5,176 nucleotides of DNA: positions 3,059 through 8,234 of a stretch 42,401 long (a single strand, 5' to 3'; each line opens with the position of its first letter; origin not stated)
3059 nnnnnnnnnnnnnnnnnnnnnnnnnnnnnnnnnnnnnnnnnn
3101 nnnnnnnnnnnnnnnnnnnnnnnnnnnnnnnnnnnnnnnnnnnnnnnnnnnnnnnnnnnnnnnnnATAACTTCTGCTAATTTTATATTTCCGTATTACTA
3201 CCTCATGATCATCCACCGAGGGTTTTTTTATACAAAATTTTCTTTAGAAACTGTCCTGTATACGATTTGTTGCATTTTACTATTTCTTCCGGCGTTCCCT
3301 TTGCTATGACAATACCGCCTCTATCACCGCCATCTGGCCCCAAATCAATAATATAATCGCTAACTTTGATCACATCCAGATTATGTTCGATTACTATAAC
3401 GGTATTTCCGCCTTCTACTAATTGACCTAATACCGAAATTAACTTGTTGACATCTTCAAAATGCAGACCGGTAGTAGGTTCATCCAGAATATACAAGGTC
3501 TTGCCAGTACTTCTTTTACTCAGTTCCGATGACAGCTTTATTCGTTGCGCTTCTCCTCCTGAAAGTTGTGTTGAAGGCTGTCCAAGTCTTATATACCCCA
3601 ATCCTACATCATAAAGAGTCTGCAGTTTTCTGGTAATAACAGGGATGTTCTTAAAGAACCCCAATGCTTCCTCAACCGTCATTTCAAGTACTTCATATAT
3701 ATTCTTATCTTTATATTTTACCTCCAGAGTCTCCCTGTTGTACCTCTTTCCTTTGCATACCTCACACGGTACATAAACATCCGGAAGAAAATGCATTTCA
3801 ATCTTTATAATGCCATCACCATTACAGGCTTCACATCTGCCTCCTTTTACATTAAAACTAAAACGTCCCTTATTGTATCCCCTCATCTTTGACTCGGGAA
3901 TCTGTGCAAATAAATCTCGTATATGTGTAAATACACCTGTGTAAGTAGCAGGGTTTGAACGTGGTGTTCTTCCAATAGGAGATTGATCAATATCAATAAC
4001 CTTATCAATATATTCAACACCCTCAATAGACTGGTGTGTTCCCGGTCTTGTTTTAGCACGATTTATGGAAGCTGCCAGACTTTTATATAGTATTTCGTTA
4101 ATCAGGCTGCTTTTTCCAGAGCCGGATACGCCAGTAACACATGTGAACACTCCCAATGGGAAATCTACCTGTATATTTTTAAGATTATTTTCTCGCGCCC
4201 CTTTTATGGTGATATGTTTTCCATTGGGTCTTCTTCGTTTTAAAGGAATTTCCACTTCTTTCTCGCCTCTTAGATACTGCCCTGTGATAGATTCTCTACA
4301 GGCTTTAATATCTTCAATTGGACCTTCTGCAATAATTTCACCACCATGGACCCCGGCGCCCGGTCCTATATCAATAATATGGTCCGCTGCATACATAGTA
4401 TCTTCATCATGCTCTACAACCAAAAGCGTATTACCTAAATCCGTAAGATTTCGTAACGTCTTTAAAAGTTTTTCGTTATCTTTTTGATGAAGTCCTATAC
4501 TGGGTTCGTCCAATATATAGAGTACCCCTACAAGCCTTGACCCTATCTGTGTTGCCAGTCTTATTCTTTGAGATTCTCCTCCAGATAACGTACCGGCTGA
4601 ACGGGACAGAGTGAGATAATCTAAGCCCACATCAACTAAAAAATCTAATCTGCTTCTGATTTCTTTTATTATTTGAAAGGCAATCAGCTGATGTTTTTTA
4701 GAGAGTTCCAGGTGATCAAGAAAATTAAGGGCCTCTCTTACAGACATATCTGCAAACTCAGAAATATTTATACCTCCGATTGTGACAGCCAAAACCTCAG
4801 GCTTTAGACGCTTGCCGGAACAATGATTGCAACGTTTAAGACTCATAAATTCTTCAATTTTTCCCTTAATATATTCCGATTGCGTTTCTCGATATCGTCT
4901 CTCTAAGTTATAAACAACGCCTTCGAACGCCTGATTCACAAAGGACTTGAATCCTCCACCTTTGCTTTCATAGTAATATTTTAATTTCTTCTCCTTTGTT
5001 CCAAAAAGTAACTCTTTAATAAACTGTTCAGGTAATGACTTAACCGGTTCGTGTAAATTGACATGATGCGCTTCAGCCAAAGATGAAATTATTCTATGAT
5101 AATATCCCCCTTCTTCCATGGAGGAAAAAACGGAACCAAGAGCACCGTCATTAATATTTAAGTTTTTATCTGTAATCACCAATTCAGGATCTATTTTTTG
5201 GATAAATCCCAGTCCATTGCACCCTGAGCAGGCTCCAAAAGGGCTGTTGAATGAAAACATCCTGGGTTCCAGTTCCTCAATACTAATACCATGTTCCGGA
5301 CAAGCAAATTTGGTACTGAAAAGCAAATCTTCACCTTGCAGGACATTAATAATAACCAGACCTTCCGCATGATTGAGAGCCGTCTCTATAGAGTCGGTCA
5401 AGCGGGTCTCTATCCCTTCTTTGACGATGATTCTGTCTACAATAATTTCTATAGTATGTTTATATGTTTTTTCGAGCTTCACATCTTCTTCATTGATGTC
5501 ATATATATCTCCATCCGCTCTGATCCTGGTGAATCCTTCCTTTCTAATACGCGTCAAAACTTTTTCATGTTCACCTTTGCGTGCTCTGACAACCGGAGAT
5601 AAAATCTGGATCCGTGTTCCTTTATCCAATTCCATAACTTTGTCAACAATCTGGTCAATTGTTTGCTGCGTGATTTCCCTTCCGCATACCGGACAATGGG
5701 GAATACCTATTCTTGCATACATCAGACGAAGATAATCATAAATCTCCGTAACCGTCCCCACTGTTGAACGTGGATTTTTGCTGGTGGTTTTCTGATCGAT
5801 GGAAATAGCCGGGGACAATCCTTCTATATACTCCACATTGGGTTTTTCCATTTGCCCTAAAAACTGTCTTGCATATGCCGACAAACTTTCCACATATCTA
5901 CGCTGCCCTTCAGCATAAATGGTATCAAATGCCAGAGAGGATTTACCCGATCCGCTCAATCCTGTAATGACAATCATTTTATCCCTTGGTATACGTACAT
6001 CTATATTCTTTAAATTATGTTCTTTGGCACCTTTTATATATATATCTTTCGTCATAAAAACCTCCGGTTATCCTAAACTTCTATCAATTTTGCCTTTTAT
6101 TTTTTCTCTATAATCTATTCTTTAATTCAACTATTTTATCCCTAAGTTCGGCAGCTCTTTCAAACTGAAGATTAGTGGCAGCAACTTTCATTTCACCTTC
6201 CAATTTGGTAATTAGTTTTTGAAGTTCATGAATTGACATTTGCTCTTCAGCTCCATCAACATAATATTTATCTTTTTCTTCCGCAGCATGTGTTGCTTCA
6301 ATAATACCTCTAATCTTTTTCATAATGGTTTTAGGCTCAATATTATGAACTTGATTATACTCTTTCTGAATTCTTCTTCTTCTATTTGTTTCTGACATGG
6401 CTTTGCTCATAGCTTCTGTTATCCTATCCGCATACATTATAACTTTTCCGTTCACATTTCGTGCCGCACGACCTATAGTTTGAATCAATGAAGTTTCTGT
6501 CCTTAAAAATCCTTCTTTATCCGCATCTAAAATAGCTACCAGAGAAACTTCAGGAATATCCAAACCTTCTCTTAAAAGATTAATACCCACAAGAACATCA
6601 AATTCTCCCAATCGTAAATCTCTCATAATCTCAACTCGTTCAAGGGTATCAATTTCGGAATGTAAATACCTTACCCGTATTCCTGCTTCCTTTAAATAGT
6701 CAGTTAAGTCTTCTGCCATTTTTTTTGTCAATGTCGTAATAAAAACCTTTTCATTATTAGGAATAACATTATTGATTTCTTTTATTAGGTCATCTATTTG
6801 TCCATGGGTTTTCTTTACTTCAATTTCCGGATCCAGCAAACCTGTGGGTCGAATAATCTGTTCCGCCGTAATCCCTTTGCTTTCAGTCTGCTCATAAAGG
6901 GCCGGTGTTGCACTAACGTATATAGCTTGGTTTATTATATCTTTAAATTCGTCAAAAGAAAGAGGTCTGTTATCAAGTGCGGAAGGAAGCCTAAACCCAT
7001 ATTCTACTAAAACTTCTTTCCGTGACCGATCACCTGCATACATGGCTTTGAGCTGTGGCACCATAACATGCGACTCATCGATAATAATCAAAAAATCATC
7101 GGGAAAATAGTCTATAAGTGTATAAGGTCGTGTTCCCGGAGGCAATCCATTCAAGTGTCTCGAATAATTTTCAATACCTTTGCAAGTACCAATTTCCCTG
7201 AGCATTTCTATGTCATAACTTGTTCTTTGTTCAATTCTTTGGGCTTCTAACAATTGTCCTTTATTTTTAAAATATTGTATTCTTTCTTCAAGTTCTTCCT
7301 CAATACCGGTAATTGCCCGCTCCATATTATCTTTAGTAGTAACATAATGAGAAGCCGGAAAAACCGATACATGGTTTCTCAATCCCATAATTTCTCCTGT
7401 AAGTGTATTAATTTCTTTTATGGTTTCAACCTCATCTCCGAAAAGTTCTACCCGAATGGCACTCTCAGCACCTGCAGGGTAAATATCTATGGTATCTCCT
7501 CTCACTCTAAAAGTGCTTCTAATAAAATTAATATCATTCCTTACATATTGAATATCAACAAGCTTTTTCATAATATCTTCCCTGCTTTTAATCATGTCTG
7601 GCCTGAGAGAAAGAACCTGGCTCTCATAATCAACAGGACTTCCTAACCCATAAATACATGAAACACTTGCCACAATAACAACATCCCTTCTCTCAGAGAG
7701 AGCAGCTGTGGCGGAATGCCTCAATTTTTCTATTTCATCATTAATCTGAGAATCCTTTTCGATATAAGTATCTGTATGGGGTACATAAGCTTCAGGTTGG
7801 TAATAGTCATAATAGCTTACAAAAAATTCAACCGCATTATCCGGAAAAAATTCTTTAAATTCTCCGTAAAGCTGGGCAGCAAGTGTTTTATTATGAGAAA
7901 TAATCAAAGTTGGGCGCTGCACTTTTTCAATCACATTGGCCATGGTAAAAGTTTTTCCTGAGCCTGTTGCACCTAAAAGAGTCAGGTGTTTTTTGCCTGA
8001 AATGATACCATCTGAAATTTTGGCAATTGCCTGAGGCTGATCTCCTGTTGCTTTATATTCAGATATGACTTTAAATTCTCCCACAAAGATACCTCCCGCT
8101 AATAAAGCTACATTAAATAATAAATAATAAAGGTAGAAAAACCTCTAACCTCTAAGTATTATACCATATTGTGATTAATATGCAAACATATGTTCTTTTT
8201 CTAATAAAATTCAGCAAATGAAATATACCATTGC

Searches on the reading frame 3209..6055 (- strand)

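Call 17: search_protein_families(library=pfam, proteins=[window:3209-6055:-], max_evalue=0.00001)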
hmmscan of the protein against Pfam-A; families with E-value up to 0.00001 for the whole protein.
window:3209-6055:- (948 aa): 8 families
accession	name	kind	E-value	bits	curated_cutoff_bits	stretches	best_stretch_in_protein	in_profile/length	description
PF17760.6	UvrA_inter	-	1.5e-38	131.4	23.3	1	131-238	1-107/109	UvrA interaction domain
PF17755.6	UvrA_DNA-bind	-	1e-30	106.7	23.2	1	289-402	1-110/110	UvrA DNA-binding domain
PF00005.33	ABC_tran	-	3.5e-18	67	25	0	815-862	93-137/137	ABC transporter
PF02463.25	SMC_N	-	7.5e-14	52.1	40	0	184-563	110-211/220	RecF/RecN/SMC N terminal domain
PF13555.12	AAA_29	-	1.5e-07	31.5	27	0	17-41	14-38/61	P-loop containing region of AAA domain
PF03193.22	RsgA_GTPase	-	4.9e-07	30.2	30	0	615-674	87-146/174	RsgA GTPase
PF13191.12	AAA_16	-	8.4e-07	30.1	32.6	0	20-65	19-63/167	AAA ATPase domain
PF20703.3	nSTAND1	-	1.1e-06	29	27.1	0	636-661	34-59/379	Novel STAND NTPase 1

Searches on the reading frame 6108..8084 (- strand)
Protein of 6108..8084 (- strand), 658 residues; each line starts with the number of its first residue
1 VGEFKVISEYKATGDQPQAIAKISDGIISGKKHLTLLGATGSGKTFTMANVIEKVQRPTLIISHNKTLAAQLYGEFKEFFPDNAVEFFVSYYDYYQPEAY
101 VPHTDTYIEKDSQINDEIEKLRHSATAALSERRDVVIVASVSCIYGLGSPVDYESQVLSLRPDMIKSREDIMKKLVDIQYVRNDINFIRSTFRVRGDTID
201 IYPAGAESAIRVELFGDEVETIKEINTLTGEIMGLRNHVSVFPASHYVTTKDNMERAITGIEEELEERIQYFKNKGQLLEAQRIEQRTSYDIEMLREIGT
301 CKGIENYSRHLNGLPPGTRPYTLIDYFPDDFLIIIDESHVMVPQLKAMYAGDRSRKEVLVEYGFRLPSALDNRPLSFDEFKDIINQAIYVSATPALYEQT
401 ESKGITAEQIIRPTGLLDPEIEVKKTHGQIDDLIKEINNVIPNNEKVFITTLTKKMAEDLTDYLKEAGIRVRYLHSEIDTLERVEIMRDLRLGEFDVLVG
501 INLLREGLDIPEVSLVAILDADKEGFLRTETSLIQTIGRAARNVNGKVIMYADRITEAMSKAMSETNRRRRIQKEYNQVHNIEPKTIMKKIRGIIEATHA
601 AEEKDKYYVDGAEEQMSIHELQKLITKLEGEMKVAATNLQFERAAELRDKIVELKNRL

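Call 17: search_protein_families(library=pfam, proteins=[window:6108-8084:-], max_evalue=0.00001)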
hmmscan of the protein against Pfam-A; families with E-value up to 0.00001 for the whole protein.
window:6108-8084:- (658 aa): 6 families
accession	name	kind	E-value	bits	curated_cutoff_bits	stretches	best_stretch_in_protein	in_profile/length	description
PF17757.6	UvrB_inter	-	7.1e-31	106.6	22.9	1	158-247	1-91/91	UvrB interaction domain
PF00271.37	Helicase_C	-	5.1e-21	75.4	23.5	1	433-543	6-109/110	Helicase conserved C-terminal domain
PF12344.14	UvrB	-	1.7e-19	69.8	27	1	550-592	1-43/43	Ultra-violet resistance protein B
PF04851.21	ResIII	-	2.5e-13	50.7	22.5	1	14-91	6-84/164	Type III restriction enzyme, res subunit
PF02151.25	UVR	-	3.7e-08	33.3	21.5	1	623-656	2-35/36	UvrB/uvrC motif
PF00270.35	DEAD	-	5.1e-07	30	26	0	15-85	3-76/167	DEAD/DEAH box helicase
